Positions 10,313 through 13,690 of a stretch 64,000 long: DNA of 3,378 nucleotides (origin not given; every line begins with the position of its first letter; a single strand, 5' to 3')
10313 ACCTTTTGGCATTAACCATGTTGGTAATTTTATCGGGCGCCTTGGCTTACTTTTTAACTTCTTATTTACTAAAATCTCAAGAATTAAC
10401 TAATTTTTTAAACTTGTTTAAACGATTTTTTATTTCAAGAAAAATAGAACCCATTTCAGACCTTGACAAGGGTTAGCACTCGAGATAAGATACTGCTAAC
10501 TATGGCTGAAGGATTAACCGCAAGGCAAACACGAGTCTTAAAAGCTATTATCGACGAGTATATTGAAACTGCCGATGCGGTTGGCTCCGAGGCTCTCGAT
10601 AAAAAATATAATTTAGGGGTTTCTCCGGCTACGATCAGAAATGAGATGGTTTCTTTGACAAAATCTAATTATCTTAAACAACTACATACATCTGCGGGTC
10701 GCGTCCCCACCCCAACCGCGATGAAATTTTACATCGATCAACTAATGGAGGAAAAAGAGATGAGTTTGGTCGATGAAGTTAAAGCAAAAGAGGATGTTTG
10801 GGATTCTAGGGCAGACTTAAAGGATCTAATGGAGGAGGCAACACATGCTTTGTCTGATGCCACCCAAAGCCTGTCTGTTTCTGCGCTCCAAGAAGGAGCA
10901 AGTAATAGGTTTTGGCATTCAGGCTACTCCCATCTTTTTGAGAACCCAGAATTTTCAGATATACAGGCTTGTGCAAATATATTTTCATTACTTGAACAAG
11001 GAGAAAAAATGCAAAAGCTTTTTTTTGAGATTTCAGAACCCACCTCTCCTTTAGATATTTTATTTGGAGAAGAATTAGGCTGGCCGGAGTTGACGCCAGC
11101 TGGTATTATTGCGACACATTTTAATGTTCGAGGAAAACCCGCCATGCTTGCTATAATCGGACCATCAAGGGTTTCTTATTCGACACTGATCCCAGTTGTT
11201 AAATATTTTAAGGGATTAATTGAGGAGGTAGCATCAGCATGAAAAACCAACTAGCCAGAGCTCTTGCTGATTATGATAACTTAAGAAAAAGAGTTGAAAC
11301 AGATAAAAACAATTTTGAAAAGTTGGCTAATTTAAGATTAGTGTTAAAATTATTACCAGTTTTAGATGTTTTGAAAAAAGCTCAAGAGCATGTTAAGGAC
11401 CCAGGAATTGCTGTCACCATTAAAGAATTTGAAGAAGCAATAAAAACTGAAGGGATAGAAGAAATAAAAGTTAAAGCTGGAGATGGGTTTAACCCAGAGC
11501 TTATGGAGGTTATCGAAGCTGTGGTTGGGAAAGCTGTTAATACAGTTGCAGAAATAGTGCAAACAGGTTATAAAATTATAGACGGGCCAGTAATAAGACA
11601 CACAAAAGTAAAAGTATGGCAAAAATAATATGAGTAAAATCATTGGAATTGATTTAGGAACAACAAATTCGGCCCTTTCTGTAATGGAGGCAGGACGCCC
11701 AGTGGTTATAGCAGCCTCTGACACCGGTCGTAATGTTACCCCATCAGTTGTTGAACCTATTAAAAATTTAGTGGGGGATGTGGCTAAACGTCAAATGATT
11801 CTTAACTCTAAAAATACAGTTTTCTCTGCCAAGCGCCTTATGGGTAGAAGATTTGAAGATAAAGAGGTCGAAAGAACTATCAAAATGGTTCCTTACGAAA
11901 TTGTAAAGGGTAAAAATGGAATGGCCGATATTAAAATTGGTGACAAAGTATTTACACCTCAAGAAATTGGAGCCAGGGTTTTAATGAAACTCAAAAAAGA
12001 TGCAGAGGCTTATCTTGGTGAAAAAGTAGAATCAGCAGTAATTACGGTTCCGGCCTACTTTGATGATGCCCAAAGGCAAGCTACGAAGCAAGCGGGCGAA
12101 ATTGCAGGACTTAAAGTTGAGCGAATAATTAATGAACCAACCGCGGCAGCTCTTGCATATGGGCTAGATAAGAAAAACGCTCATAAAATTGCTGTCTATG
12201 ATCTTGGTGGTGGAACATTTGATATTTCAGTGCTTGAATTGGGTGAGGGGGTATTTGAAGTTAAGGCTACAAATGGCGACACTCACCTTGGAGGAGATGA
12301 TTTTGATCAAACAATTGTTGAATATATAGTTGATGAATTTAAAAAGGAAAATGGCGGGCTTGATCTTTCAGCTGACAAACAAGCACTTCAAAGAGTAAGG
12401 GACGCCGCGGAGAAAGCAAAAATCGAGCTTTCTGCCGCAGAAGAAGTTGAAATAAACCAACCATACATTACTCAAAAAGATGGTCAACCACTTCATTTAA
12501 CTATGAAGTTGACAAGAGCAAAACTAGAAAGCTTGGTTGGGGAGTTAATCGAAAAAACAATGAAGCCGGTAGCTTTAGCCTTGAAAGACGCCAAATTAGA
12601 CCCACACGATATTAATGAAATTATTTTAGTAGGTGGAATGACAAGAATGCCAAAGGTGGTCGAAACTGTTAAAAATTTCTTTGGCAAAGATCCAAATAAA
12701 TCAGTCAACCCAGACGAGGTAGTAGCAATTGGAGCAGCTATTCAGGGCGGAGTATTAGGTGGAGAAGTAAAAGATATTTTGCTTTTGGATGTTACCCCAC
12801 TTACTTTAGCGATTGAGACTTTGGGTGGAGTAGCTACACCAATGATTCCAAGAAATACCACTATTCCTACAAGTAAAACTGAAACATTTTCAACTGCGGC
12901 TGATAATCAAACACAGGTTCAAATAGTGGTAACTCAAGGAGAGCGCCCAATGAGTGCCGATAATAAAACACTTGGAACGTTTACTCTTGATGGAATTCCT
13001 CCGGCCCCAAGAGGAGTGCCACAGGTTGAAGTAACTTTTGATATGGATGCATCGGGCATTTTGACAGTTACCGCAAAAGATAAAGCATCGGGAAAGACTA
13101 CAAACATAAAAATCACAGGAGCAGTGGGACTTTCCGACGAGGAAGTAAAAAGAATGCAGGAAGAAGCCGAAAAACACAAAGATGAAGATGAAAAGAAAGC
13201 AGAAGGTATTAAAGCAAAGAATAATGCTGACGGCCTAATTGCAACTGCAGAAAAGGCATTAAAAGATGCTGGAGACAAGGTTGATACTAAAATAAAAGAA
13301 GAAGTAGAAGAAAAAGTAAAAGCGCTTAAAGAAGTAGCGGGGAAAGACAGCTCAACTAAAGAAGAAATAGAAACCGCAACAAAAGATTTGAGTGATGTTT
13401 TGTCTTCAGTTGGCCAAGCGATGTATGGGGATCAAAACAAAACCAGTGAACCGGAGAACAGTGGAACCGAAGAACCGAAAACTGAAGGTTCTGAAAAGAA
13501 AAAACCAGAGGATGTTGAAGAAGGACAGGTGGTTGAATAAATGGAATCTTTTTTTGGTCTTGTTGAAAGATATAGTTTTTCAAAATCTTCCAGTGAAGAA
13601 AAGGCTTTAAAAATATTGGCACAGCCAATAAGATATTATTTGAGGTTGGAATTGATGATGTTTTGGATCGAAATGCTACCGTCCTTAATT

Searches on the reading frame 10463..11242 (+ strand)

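Call 48: search_protein_families(library=pfam, proteins=[window:10463-11242:+], max_evalue=0.001)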
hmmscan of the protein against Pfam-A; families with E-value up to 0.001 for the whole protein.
window:10463-11242:+ (259 aa): 1 family
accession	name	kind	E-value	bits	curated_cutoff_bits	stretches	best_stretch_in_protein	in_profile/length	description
PF01628.27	HrcA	-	6.5e-18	65.9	22.2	1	61-243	35-215/215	HrcA protein C terminal domain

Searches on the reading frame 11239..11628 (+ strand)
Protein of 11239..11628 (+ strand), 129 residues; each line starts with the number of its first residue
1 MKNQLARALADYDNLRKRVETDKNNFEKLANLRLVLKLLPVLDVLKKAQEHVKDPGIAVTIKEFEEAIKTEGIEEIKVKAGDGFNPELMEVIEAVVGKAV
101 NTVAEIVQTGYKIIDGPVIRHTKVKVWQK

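Call 48: search_protein_families(library=pfam, proteins=[window:11239-11628:+], max_evalue=0.001)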
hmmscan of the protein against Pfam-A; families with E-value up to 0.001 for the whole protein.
window:11239-11628:+ (129 aa): 1 family
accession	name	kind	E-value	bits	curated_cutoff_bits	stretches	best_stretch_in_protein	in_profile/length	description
PF01025.24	GrpE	-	9.2e-24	84.4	25.8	1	1-126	30-163/165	GrpE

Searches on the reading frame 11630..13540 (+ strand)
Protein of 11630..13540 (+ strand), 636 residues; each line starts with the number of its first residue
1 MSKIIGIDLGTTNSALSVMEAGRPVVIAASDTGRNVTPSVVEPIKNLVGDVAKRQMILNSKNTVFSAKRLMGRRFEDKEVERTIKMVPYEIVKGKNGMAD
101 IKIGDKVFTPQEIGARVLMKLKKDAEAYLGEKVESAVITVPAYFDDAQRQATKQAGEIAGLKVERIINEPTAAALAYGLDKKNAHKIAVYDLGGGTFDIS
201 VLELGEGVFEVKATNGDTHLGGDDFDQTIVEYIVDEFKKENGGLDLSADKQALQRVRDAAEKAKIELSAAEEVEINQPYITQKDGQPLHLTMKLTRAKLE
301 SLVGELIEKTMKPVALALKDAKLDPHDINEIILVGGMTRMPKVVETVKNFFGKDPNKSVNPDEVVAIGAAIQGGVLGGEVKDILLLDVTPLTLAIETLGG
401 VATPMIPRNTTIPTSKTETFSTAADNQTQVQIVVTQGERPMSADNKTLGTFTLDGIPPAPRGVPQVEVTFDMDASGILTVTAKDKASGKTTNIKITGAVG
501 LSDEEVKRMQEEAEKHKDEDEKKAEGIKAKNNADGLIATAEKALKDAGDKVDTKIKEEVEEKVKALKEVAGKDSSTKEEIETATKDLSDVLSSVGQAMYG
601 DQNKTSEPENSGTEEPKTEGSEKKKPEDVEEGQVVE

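Call 9: search_protein_families(library=pfam, proteins=[window:11630-13540:+], max_evalue=0.001)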
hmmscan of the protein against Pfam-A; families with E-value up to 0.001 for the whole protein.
window:11630-13540:+ (636 aa): 2 families
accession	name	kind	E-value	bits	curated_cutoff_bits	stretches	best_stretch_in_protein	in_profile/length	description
PF00012.26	HSP70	-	1.2e-242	806.9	20.6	1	4-599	1-598/599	Hsp70 protein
PF06723.19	MreB_Mbl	-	1.3e-16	60.8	27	1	117-370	77-316/327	MreB/Mbl protein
